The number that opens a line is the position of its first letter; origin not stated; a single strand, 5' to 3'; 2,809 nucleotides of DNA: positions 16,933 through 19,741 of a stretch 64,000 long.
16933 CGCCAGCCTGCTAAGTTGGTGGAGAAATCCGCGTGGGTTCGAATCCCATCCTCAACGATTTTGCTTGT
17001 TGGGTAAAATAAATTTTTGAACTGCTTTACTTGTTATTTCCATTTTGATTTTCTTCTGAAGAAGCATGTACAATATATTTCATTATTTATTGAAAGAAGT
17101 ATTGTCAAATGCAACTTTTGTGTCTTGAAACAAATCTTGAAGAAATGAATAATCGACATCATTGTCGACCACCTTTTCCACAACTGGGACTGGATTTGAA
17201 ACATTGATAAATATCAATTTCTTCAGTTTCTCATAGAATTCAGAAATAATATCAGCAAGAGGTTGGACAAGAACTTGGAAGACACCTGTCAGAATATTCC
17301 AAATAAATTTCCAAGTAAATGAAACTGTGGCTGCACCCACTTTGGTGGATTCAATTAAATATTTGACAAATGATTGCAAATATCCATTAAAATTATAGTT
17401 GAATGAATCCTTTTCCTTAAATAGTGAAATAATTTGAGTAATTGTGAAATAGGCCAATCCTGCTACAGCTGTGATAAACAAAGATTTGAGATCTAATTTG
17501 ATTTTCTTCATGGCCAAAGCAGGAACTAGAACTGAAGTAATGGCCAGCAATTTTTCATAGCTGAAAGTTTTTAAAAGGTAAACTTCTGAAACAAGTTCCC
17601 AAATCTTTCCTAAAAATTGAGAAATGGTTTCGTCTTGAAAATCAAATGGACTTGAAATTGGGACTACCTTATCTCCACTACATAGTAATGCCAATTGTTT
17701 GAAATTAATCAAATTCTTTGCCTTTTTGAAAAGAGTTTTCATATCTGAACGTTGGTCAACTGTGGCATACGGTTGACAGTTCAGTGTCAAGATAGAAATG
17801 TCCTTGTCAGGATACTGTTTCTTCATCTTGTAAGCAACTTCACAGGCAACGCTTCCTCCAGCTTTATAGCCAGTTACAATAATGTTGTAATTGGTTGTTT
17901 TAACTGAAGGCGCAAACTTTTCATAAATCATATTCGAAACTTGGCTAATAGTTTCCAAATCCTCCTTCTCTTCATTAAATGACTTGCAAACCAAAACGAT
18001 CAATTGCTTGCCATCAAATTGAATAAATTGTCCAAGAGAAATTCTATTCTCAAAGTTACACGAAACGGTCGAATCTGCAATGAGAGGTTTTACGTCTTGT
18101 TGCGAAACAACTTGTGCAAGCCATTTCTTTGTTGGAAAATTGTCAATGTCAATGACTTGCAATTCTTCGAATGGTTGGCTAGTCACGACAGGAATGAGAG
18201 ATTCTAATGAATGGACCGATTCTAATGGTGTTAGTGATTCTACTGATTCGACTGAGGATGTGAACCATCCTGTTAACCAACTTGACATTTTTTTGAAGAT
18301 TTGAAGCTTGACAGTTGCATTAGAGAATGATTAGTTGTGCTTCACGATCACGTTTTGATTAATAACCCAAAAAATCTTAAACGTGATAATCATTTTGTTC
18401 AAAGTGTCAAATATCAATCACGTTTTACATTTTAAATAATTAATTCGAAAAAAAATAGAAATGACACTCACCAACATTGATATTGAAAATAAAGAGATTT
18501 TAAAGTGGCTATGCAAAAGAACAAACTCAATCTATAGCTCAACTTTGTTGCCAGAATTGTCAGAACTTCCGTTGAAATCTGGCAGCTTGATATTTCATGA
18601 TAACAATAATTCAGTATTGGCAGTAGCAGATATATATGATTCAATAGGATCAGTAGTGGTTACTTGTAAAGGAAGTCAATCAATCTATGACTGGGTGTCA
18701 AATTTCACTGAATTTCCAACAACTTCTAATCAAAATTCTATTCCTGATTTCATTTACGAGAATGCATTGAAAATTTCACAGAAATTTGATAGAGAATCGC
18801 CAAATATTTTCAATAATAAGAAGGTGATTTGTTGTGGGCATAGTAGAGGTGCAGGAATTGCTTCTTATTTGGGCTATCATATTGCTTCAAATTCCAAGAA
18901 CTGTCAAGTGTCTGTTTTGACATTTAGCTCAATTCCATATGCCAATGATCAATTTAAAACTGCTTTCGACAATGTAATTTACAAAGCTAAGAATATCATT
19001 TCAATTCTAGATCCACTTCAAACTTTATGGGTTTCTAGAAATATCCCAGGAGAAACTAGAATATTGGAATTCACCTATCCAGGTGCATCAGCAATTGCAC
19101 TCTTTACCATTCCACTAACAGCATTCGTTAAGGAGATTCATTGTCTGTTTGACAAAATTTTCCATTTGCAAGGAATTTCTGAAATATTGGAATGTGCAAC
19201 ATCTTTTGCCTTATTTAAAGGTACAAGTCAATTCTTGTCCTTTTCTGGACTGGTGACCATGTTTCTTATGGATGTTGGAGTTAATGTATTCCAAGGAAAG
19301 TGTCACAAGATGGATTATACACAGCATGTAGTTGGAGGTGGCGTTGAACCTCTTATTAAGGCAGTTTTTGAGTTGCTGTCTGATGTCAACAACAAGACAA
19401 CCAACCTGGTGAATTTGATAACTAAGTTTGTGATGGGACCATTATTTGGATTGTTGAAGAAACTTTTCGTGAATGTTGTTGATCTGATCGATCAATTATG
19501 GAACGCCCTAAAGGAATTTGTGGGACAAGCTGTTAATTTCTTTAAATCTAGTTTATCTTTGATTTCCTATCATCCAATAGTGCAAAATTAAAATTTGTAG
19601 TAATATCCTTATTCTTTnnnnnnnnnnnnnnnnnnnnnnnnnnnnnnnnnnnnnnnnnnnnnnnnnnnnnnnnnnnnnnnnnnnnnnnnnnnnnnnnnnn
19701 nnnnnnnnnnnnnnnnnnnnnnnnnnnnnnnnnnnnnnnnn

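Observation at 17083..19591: A divergent pair of class-3-lipase-like genes includes one that has lost the catalytic Ser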

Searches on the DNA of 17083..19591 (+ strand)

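Call 7: search_dna_similar(query=window:17083-19591:+, collection=phages, mode=near)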
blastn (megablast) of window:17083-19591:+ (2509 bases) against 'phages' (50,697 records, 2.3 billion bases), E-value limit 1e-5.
No match.

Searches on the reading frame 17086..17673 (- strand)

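Call 83: search_protein_families(library=pfam, proteins=[window:17086-17673:-], max_evalue=10)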
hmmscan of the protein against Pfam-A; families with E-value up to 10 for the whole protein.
seq(196 aa): 3 families
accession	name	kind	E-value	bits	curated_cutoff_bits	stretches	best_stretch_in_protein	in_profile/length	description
PF05421.16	DUF751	-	0.018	16.2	27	1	66-88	12-34/60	Protein of unknown function (DUF751)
PF10445.14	DUF2456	-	0.044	14.3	25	1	85-150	5-73/95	Protein of unknown function (DUF2456)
PF14293.11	YWFCY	-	0.1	13.1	24.4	1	18-86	40-111/144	YWFCY protein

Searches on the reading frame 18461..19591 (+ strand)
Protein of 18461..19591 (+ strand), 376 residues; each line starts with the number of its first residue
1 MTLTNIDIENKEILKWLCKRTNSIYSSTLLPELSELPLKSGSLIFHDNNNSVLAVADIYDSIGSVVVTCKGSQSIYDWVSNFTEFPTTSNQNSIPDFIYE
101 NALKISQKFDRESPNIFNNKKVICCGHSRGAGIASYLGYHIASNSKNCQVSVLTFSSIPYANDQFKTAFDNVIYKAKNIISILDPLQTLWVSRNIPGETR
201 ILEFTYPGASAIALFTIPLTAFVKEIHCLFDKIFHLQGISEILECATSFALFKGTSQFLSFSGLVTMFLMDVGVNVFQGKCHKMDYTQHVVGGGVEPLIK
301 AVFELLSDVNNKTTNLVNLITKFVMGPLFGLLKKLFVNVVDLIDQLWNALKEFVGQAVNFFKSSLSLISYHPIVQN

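Call 4: search_protein_families(library=pfam, proteins=[window:18461-19591:+], max_evalue=1)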
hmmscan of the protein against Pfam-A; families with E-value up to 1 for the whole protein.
window:18461-19591:+ (376 aa): 2 families
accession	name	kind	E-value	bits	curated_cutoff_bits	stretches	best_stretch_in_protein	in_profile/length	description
PF01764.32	Lipase_3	-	2.3e-12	47.4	22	1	66-185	1-131/140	Lipase (class 3)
PF23691.1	YmgL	-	0.01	16.2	27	1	299-320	13-33/36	YmgL-like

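Call 9: find_homologous_proteins(query=window:18461-19591:+, max_evalue=0.001)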
Query window:18461-19591:+: 4475 candidates shared short words with the query, none scored E <= 0.001.

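Call 16: search_solved_structures(query=window:18461-19591:+, max_evalue=1, show_alignments=3)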
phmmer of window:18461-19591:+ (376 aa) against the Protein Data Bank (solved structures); distinct sequences matched with E-value up to 1: 3.
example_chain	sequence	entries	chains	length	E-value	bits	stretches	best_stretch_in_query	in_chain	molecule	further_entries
6cvn_D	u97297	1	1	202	0.046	16.3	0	272-312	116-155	Microtubule-associated protein tau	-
9e3j_L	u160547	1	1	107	0.59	12.6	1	60-87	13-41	PERT-171 LC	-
10ij_A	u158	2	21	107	0.77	12.2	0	274-320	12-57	Microtubule-associated protein tau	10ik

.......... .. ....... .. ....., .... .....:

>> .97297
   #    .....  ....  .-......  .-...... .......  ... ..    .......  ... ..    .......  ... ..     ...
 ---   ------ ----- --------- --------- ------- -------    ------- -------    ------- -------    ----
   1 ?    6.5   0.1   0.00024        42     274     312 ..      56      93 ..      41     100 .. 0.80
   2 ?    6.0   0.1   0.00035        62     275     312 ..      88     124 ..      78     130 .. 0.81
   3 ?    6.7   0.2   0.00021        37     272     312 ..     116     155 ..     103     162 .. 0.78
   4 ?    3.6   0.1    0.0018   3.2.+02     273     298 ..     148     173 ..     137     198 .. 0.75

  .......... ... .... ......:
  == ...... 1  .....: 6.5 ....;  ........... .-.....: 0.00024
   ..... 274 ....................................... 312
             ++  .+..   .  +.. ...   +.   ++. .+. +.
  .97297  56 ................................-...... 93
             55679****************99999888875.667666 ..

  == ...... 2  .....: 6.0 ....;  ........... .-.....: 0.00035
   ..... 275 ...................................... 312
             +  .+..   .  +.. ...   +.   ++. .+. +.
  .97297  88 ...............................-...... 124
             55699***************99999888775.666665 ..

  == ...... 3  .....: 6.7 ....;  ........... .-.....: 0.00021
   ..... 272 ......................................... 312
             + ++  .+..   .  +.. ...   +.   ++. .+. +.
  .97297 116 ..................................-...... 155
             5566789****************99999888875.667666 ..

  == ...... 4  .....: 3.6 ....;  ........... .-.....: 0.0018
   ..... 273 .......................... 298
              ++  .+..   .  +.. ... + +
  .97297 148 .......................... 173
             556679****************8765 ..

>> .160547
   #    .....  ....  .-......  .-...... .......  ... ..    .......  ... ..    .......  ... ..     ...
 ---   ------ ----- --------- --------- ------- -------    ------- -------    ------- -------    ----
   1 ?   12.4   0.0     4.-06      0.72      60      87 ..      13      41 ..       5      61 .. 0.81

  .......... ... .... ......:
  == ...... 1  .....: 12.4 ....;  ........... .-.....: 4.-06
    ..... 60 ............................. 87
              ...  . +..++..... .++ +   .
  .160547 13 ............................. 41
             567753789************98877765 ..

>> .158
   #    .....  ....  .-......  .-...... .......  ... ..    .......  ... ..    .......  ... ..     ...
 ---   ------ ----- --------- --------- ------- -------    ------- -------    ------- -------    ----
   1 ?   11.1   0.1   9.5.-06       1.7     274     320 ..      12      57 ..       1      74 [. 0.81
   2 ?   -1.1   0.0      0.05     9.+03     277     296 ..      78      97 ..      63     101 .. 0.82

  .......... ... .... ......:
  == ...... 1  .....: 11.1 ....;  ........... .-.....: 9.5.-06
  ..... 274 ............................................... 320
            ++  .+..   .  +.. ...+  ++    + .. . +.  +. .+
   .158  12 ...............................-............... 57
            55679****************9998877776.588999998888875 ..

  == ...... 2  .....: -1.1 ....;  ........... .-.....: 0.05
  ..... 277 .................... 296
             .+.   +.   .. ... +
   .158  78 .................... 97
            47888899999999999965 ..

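Call 20: search_protein_families(library=ncbifam, proteins=[window:18461-19591:+], max_evalue=1)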
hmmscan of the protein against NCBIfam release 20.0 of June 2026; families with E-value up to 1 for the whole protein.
window:18461-19591:+ (376 aa): 1 family
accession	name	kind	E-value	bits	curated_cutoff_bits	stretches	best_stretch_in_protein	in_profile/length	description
NF047580.1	BPSS1187_fam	subfamily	0.2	11.2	125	1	120-140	110-130/244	BPSS1187 family protein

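Call 47: predict_structure(alignment_id=A3)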
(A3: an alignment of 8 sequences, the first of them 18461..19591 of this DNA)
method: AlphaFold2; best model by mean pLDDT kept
length: 376 residues; sequences in the alignment: 8
mean_pLDDT: 51.3   pTM: 0.44
mean pLDDT of the five models: 51.3, 50.9, 50.2, 49.4, 48.7
residues with pLDDT >= 90: 0; 70-90: 74; 50-70: 82; < 50: 220
segments of 3 or more residues with pLDDT < 50: 1-36, 79-100, 181-299, 316-343, 374-376
pLDDT, mean of each block of 10 residues (from residue 1): 39 41 36 49 65 69 78 53 40 34 64 73 79 81 84 68 67 74 44 33 29 32 35 35 33 34 45 40 43 44 51 48 46 42 50 64 56 49
secondary structure, 60 per line:
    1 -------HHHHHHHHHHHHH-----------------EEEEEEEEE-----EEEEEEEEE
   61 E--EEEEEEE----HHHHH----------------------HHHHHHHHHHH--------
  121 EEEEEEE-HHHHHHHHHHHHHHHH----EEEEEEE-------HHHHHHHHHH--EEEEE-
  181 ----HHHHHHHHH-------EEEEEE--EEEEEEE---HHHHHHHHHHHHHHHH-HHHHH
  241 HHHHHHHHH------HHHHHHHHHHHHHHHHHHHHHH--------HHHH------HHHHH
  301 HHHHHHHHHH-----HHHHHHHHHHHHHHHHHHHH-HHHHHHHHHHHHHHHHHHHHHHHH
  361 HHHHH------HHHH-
elements in order: H8-20 E38-46 E52-61 E64-70 H75-79 H102-112 E121-127 H129-144 E149-155 H163-172 E175-179 H185-193 E201-206 E209-215 H219-234 H236-249 H256-277 H286-289 H296-310 H316-335 H337-365 H372-375

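Call 57: fold_search(model_id=the predicted structure, library=pdb)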
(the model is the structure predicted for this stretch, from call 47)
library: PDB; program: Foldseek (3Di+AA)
matches with E <= 10: 734; with E <= 0.001: 2
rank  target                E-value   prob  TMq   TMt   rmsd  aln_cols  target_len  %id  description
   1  1tic_A                3.9e-04  1.00  0.23  0.30   7.2       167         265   12  CONFORMATIONAL LABILITY OF LIPASES OBSERVED IN THE ABSENCE OF AN OIL-WATER INTERFACE: CRYSTALLOGRAPHIC STUDIES OF ENZY (released 1995-01-26)
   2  3ngm_A                8.3e-04  1.00  0.27  0.33   6.1       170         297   17  Crystal structure of lipase from Gibberella zeae (released 2011-05-25)
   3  3tgl                  3.4e-03  1.00  0.27  0.36  11.0       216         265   14  STRUCTURE AND MOLECULAR MODEL REFINEMENT OF RHIZOMUCOR MIEHEI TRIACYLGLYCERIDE LIPASE: A CASE STUDY OF THE USE OF SIMULA (released 1993-07-15)
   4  6a0w                  4.1e-03  1.00  0.27  0.35   5.9       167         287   16  Crystal structure of lipase from Rhizopus microsporus var. chinensis (released 2019-10-09)
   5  3g7n_A                5.6e-03  1.00  0.28  0.40   5.6       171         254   13  Crystal Structure of a Triacylglycerol Lipase from Penicillium Expansum at 1.3 (released 2010-02-23)
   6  1uza_A                6.3e-03  0.99  0.29  0.41  13.5       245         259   11  Crystallographic structure of a feruloyl esterase from Aspergillus niger (released 2004-10-19)
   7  3g7n_B                7.6e-03  1.00  0.28  0.39   5.9       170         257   14  Crystal Structure of a Triacylglycerol Lipase from Penicillium Expansum at 1.3 (released 2010-02-23)
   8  6qpr                  9.2e-03  0.97  0.24  0.28   8.6       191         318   16  Rhizomucor miehei lipase propeptide complex, Ser95/Ile96 deletion mutant (released 2019-03-13)
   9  1uwc_A                1.0e-02  0.99  0.26  0.36  10.2       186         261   14  Feruloyl esterase from Aspergillus niger (released 2004-05-06)
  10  6qpp                  1.4e-02  0.95  0.26  0.31  11.8       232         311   15  Rhizomucor miehei lipase propeptide complex, native (released 2019-03-13)
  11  4zre_A                1.7e-02  0.99  0.26  0.34   7.9       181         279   18  Crystal structure of SMG1 F278D mutant (released 2015-09-23)
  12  1zct_A                1.9e-02  0.87  0.13  0.18   7.7        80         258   18  structure of glycogenin truncated at residue 270 in a complex with UDP (released 2005-04-26)
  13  2ix9_A                2.1e-02  0.96  0.25  0.34   9.9       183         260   12  Respective role of protein folding and glycosylation in the thermal stability of recombinant Feruloyl Esterase A (released 2006-10-18)
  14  9jbn_B                2.4e-02  0.99  0.26  0.19   6.2       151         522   20  Cryo-EM structure of the Arabidopsis EDS1-PAD4-ADR1 immune complex in the presence of pRib-AMP (released 2025-09-03)
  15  3usr                  2.9e-02  0.82  0.13  0.18   7.9        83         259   17  Structure of Y194F glycogenin mutant truncated at residue 270 (released 2011-12-14)
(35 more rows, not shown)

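Call 63: find_related_loci(query=A6, collection=viral_contigs, flank=3000)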
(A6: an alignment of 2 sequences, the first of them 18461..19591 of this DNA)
Query A6 (376 aa) in viral_contigs; peptide patterns used: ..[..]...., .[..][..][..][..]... (x = any residue, [..] = any of these).
65 stretches matched a pattern, but none encodes a relative of the query by tblastn (E <= 1e-3).

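Call 64: find_related_loci(query=A6, collection=metagenome_contigs, flank=5000)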
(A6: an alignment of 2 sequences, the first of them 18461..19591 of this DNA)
Query A6 (376 aa) in metagenome_contigs; peptide patterns used: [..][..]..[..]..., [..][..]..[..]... (x = any residue, [..] = any of these).
200 stretches matched a pattern, but none encodes a relative of the query by tblastn (E <= 1e-3).

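Call 78: find_encoding_contigs(protein=window:18461-19591:+, flank=2000, max_places=3)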
Protein window:18461-19591:+ (376 aa): no gene with exactly this product is on record in the collection.

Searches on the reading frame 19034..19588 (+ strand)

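Call 83: search_protein_families(library=pfam, proteins=[window:19034-19588:+], max_evalue=10)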
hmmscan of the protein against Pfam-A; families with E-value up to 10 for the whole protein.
seq(185 aa): 2 families
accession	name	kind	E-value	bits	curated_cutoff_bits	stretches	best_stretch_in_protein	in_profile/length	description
PF23691.1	YmgL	-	0.01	16.2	27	1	108-129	13-33/36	YmgL-like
PF03623.18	Focal_AT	-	0.12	12.7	23.3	1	92-162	3-69/133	Focal adhesion targeting region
